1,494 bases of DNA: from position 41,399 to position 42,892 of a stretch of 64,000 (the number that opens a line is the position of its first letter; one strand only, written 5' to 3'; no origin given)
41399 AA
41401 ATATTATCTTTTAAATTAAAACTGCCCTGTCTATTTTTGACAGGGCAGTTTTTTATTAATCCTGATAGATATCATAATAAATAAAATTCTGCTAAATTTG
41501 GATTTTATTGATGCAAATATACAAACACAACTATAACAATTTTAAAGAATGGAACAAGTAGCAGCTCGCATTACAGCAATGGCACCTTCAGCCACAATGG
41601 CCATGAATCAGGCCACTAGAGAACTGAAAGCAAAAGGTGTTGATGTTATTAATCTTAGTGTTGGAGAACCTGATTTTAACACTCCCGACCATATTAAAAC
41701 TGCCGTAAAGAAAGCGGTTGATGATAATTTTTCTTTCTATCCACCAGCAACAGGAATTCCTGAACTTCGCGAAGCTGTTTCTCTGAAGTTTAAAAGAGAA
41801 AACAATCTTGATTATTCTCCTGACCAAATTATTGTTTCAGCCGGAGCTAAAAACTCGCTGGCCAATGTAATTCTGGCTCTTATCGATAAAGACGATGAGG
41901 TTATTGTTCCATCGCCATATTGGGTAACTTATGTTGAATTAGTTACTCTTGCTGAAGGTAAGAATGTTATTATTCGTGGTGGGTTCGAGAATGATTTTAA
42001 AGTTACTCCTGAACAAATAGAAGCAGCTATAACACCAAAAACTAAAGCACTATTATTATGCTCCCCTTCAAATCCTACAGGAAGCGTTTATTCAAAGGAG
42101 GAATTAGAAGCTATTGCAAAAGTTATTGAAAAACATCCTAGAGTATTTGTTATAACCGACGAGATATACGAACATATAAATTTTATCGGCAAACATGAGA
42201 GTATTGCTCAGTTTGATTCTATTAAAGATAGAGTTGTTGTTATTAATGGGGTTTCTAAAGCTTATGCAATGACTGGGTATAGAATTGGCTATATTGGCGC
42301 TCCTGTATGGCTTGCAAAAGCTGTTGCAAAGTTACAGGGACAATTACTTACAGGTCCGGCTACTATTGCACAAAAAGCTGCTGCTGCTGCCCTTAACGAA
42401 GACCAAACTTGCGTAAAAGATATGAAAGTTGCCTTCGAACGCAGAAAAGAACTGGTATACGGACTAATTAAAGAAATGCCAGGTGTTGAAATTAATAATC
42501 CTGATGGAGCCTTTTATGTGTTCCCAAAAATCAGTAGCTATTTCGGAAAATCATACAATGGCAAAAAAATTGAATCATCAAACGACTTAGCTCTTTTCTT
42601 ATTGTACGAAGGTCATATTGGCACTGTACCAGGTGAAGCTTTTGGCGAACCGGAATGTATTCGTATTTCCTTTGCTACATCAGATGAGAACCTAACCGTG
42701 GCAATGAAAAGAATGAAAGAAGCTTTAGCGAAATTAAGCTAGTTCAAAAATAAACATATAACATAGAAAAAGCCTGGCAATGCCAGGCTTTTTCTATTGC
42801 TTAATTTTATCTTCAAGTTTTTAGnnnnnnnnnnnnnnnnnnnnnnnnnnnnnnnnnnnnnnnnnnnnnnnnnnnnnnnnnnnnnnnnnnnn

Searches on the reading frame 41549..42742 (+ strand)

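Call 47: search_protein_families(library=pfam, proteins=[window:41549-42742:+], max_evalue=0.001)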
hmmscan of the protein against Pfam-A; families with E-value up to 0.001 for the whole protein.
window:41549-42742:+ (397 aa): 4 families
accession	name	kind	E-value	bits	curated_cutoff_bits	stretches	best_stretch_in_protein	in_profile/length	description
PF00155.27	Aminotran_1_2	-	1.1e-70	239.1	19.7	1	32-388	2-360/361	Aminotransferase class I and II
PF01041.23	DegT_DnrJ_EryC1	-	9.6e-07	28.8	19.8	1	110-190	59-135/360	DegT/DnrJ/EryC1/StrS aminotransferase family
PF01053.26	Cys_Met_Meta_PP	-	2e-06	27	27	1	92-205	69-174/381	Cys/Met metabolism PLP-dependent enzyme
PF00266.25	Aminotran_5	-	0.00011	21.8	21.5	1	91-191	61-166/371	Aminotransferase class-V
